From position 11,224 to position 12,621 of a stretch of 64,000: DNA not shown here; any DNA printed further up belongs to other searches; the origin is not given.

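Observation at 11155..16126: Candidate archaeal RiPP / peptide-derived-cofactor locus: small ORF, rSAM-SPASM, PqqD-like-GNAT fusion, TldD-type peptidase and methyltransferase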

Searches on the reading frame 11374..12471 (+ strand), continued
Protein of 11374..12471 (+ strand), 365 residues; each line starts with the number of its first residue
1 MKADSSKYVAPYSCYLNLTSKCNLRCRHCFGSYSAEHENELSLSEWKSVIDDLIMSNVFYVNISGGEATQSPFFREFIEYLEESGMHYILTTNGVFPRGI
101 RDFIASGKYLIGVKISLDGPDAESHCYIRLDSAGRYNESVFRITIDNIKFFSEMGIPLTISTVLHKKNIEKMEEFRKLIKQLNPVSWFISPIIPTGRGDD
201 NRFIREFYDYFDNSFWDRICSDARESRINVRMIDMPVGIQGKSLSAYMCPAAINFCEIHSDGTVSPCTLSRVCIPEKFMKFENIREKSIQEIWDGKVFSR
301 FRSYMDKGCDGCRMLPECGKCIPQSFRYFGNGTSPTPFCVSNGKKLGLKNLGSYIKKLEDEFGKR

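Call 25: search_protein_families(library=ncbifam, proteins=[P0119, P0106, L008:3511-5016:+, L008:2453-2905:+], max_evalue=1)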
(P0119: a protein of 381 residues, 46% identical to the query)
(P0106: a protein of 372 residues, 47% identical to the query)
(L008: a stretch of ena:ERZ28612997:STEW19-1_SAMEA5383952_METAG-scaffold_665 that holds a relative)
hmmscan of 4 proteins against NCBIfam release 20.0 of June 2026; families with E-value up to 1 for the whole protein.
P0119 (381 aa): 79 families (the best 25 are shown)
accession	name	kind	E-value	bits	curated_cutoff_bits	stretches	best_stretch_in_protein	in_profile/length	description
TIGR02109.1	PQQ_syn_pqqE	equivalog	2.5e-30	105.6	381.35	1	9-346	3-332/358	pyrroloquinoline quinone biosynthesis protein PqqE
TIGR04055.1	rSAM_NirJ2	equivalog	6.8e-30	104.7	500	1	20-331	7-308/326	putative heme d1 biosynthesis radical SAM protein NirJ2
TIGR04545.1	rSAM_ahbD_hemeb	equivalog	4.3e-29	102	500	2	19-213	6-195/339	heme b synthase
TIGR03962.1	mycofact_rSAM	equivalog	4.4e-29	101.7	265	1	19-347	18-334/339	mycofactocin radical SAM maturase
TIGR04133.1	rSAM_w_lipo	hypoth_equivalog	4.6e-29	101.5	425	1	19-323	30-327/350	TIGR04133 family radical SAM/SPASM protein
TIGR04317.1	W_rSAM_matur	equivalog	9.2e-26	90.8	380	1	13-324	4-320/349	tungsten cofactor oxidoreductase radical SAM maturase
TIGR04250.1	SCM_rSAM_ScmE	equivalog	1.9e-23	82.9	400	1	11-188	1-171/358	SynChlorMet cassette radical SAM/SPASM protein ScmE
NF050035.1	rSAM_WgK_link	exception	2.8e-20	72.6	650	2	12-236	8-223/367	radical SAM/SPASM peptide maturase WgkB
TIGR04051.1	rSAM_NirJ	equivalog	9.3e-20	70.9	515.45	1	19-204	8-185/354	heme d1 biosynthesis radical SAM protein NirJ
TIGR03913.1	rad_SAM_trio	equivalog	2.2e-19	69.2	591.75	2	17-207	23-204/477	GDL motif peptide-associated radical SAM/SPASM maturase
NF038283.1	viperin_w_prok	equivalog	3.5e-19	69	180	1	19-192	8-185/281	viperin family antiviral radical SAM protein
NF047865.1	rSAM_PapB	equivalog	5.2e-19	68.6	340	1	17-324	7-313/330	PapB family radical SAM/SPASM ranthipeptide maturase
TIGR04054.1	rSAM_NirJ1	equivalog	1.8e-18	66.3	650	1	19-186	42-201/387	putative heme d1 biosynthesis radical SAM protein NirJ1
TIGR04546.1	rSAM_ahbC_deAc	equivalog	2e-18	66.3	650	1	19-186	45-204/390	12,18-didecarboxysiroheme deacetylase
TIGR04053.2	TIGR04053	equivalog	2.2e-17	63.4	395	1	19-213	14-204/366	TIGR04053 family radical SAM/SPASM domain-containing protein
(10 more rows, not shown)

P0106 (372 aa): 74 families (the best 25 are shown)
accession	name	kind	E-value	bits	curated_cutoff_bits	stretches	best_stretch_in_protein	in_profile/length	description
TIGR02109.1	PQQ_syn_pqqE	equivalog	1.5e-36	126.1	381.35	1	11-361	4-347/358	pyrroloquinoline quinone biosynthesis protein PqqE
TIGR04055.1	rSAM_NirJ2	equivalog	2.9e-33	115.8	500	1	21-345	7-323/326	putative heme d1 biosynthesis radical SAM protein NirJ2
TIGR04250.1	SCM_rSAM_ScmE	equivalog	9.9e-30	103.6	400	1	16-186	5-169/358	SynChlorMet cassette radical SAM/SPASM protein ScmE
TIGR03962.1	mycofact_rSAM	equivalog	1.9e-29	102.9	265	1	20-346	18-333/339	mycofactocin radical SAM maturase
TIGR04133.1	rSAM_w_lipo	hypoth_equivalog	4.6e-29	101.4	425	1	20-323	30-327/350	TIGR04133 family radical SAM/SPASM protein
TIGR04545.1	rSAM_ahbD_hemeb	equivalog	1.8e-27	96.7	500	1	20-346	6-337/339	heme b synthase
TIGR04317.1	W_rSAM_matur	equivalog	1.1e-26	93.7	380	1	15-325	5-321/349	tungsten cofactor oxidoreductase radical SAM maturase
NF050035.1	rSAM_WgK_link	exception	2.4e-24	86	650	2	13-231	8-218/367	radical SAM/SPASM peptide maturase WgkB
TIGR04051.1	rSAM_NirJ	equivalog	2.7e-22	79.2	515.45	1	20-209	8-190/354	heme d1 biosynthesis radical SAM protein NirJ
TIGR04251.1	SCM_rSAM_ScmF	equivalog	2.3e-21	76.6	400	1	14-344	4-339/353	SynChlorMet cassette radical SAM/SPASM protein ScmF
NF038283.1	viperin_w_prok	equivalog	1e-20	74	180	1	20-192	8-185/281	viperin family antiviral radical SAM protein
TIGR04053.2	TIGR04053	equivalog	1.2e-20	74.1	395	1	20-210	14-201/366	TIGR04053 family radical SAM/SPASM domain-containing protein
TIGR04054.1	rSAM_NirJ1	equivalog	1.8e-19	69.6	650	1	20-207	42-224/387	putative heme d1 biosynthesis radical SAM protein NirJ1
TIGR04403.1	rSAM_skfB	equivalog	3.7e-19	68.8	300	1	11-322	101-387/402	sporulation killing factor system radical SAM maturase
NF047865.1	rSAM_PapB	equivalog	3.4e-18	65.9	340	1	19-328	8-308/330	PapB family radical SAM/SPASM ranthipeptide maturase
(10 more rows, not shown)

L008:3511-5016:+ (502 aa): 62 families (the best 25 are shown)
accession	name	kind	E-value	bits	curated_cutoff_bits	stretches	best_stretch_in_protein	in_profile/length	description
TIGR04334.1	rSAM_Clo7bot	equivalog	5.5e-68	229.6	600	1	3-407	2-438/440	radical SAM/SPASM domain Clo7bot peptide maturase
TIGR04463.1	rSAM_vs_C_rich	equivalog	4.6e-53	180.5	525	1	14-379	10-397/438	TIGR04463 family radical SAM/SPASM RiPP maturase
NF038107.1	rSAM_NF038107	equivalog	2.2e-46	158.5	600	1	1-405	1-433/444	Cys-every-fifth radical SAM/SPASM peptide maturase CefB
TIGR04280.1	geopep_mat_rSAM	hypoth_equivalog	4.7e-40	137.9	400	1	14-383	17-399/428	geopeptide radical SAM maturase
NF052473.1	rSAM_FlmE_OhkG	exception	2.1e-36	125.7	500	2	32-253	43-273/481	FlmE/OhkG family radical SAM/SPASM peptide maturase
NF047865.1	rSAM_PapB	equivalog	6.9e-34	117.6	340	1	86-382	5-322/330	PapB family radical SAM/SPASM ranthipeptide maturase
TIGR04064.1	rSAM_nif11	equivalog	1.9e-28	99.4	518.7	2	10-228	7-224/459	nif11-like peptide radical SAM maturase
TIGR04068.1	rSAM_ocin_clost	equivalog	1.7e-26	93.1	500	1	9-291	4-297/462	Cys-rich peptide radical SAM maturase CcpM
NF041298.1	rSAM_mat_DynA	equivalog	1.2e-25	90.3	450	2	94-289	11-208/356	dynobactin maturation radical SAM/SPASM protein DynA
TIGR03942.1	sulfatase_rSAM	equivalog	8.6e-25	87.6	349.45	2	90-259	7-179/363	anaerobic sulfatase maturase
TIGR03974.1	rSAM_six_Cys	equivalog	2e-23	83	425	2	51-289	67-310/451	thioether cross-link-forming SCIFF peptide maturase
TIGR04115.1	rSAM_Cxxx_rpt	equivalog_domain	1.8e-20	73.7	350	1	86-254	4-182/359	radical SAM peptide maturase, CXXX-repeat target family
TIGR03906.1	quino_hemo_SAM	equivalog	3.7e-20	72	453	1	88-261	98-275/467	quinohemoprotein amine dehydrogenase maturation protein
NF041707.1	rSAM_YhhB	equivalog_domain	6.2e-20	71.4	445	1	93-232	11-156/369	cyclophane-forming radical SAM/SPASM peptide maturase YhhB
NF040492.1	not_ScfB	exception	1.1e-18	67.4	855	2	51-259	66-276/450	ScfB-related radical SAM/SPASM orphan maturase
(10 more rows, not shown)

L008:2453-2905:+ (151 aa): 3 families
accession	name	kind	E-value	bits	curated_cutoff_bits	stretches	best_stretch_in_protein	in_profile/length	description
TIGR02228.1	sigpep_I_arch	equivalog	4.5e-16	59.1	51.85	1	28-111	36-120/158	signal peptidase I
NF046067.1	SigPepSipWBacil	equivalog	2.5e-14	53.3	190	1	29-111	44-127/189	signal peptidase I SipW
TIGR00498.1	lexA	equivalog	0.014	15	110.95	1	28-114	120-200/203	transcriptional repressor LexA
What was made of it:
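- Bacterial variant B2 carries a signal-peptidase-I-like gene next to the peptide (call 25).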

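Call 26: search_protein_families(library=pfam, proteins=[L008:3511-5016:+, L008:2453-2905:+], max_evalue=10)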
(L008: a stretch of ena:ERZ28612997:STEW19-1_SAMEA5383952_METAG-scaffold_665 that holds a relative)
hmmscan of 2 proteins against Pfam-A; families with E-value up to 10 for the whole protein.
L008:3511-5016:+ (502 aa): 4 families
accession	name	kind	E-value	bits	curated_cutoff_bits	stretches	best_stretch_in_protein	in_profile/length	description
PF04055.27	Radical_SAM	-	4.2e-19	69.7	29.5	1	89-255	2-165/166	Radical SAM superfamily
PF13353.11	Fer4_12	-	3.5e-08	34.3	22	1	93-212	14-127/137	4Fe-4S single cluster domain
PF14659.12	Phage_int_SAM_3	-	0.021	15.5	22.6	1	161-194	13-45/58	Phage integrase, N-terminal SAM-like domain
PF12674.12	Zn_ribbon_2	-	3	9.1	22.5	1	97-131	27-59/81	Putative zinc ribbon domain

L008:2453-2905:+ (151 aa): 3 families
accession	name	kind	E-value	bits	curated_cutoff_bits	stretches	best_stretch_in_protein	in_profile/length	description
PF00717.28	Peptidase_S24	-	0.00019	21.6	23.3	1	28-109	40-115/116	Peptidase S24-like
PF23646.1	IgD2_Trs65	-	0.023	15.5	27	1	78-139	31-91/129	TRAPP trafficking subunit Trs65 IgD2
PF04322.17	DUF473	-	0.025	14.8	25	1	40-86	38-85/118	Protein of unknown function (DUF473)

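Call 32: find_encoding_contigs(protein=P0003, flank=8000, max_places=2)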
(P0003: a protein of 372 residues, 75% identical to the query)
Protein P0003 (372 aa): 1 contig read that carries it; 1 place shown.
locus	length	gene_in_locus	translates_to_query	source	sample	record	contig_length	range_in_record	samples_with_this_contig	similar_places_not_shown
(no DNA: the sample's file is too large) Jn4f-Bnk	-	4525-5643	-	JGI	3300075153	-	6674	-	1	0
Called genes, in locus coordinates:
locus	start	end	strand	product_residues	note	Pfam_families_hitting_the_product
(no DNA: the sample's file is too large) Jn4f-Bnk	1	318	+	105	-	?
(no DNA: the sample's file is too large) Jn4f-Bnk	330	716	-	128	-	-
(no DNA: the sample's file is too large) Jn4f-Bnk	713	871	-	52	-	-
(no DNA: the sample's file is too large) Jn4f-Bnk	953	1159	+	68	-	-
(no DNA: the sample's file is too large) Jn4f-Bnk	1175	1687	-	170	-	-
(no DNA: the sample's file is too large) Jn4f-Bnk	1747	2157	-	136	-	-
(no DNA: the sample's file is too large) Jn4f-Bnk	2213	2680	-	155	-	-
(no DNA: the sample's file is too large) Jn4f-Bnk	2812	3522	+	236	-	-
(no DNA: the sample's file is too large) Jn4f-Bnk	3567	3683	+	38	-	-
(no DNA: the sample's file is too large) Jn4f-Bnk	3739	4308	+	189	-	-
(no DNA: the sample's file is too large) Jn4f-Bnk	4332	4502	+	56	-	-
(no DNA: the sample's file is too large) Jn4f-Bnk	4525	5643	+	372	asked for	PF04055:Radical_SAM, PF13353:Fer4_12 (faint), PF13186:SPASM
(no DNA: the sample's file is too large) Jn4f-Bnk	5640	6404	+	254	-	PF00583:Acetyltransf_1, PF13673:Acetyltransf_10, PF13508:Acetyltransf_7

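Call 33: find_encoding_contigs(protein=P0002, flank=8000, max_places=2)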
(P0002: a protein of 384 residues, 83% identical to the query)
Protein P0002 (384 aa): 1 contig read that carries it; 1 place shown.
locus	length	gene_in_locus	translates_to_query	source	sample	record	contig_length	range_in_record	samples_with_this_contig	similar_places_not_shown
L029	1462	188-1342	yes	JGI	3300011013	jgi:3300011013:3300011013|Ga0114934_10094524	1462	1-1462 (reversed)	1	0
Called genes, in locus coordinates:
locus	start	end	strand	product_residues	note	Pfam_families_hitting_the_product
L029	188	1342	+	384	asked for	PF04055:Radical_SAM, PF13353:Fer4_12 (weak), PF13186:SPASM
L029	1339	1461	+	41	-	?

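Call 40: search_solved_structures(query=window:11374-12468:+, max_evalue=0.00001)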
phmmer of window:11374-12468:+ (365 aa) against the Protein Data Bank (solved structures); distinct sequences matched with E-value up to 0.00001: 9.
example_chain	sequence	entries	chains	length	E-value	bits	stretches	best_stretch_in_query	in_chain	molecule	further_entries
6efn_A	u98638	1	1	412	2.6e-15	59.3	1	10-271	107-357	Sporulation killing factor maturation protein SkfB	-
6c8v_A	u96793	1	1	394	2.9e-15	59.1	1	10-341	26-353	Coenzyme PQQ synthesis protein E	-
7vob_C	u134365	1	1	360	5e-07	32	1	15-191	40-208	Cytosylglucuronate decarboxylase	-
7voc_C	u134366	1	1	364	5.1e-07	32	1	15-191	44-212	Cytosylglucuronate decarboxylase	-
5wgg_A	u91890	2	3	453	1.2e-06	30.8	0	15-139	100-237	Radical SAM domain protein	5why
5v1q_A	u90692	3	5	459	1.5e-06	30.4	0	19-174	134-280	Radical SAM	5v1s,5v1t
7n7h_A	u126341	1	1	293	4.3e-06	29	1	10-210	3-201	VIPERIN-LIKE ENZYME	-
9dfu_A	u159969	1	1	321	4.7e-06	28.8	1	11-225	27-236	Radical SAM core domain-containing protein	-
5vsl_A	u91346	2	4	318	8.2e-06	28.1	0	4-205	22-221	Radical S-adenosyl methionine domain-containing protein 2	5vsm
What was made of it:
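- Closest known: PQQ biosynthesis. Same: PqqE is the best full-length solved relative (59 bits, call 40) and the best NCBIfam hit for the bacterial orthologs (105-126 bits, call 25).
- SkfB is the joint-best solved sequence relative (call 40).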

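Call 42: find_related_loci(query=A5, collection=metagenome_contigs, flank=8000)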
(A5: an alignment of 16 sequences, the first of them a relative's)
Query A5 (372 aa) in metagenome_contigs; peptide patterns used: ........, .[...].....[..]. (x = any residue, [..] = any of these).
600 stretches matched a pattern (row limit reached: there are more); 387 encode a relative of the query (tblastn E <= 1e-3); the best 80 are kept; 80 distinct loci.
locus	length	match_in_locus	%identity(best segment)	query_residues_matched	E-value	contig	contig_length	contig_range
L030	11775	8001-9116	97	1-372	0e+0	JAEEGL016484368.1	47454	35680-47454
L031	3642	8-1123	97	1-372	0e+0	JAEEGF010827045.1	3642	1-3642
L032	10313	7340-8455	79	1-372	0e+0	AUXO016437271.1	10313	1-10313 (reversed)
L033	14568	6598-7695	55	8-372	1e-139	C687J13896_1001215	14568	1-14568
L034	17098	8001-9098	55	8-372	1e-139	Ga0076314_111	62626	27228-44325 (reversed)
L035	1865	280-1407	55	2-372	9e-149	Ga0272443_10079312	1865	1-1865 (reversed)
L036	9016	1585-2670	54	12-372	1e-135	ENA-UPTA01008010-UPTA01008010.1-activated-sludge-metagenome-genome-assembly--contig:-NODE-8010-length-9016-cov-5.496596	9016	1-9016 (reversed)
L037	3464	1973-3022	54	7-355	2e-136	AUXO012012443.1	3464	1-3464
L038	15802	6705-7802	55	8-372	2e-129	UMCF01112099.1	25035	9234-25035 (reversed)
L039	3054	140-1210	47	12-369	6e-119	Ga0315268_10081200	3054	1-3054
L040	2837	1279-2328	50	13-365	3e-113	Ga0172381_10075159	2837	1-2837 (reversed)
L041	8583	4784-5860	49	5-365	5e-109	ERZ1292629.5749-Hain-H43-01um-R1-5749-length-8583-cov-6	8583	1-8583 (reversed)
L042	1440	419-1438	51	10-352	2e-117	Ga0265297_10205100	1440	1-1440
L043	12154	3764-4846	49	1-366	3e-108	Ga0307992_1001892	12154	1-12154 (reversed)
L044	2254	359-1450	48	1-366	1e-112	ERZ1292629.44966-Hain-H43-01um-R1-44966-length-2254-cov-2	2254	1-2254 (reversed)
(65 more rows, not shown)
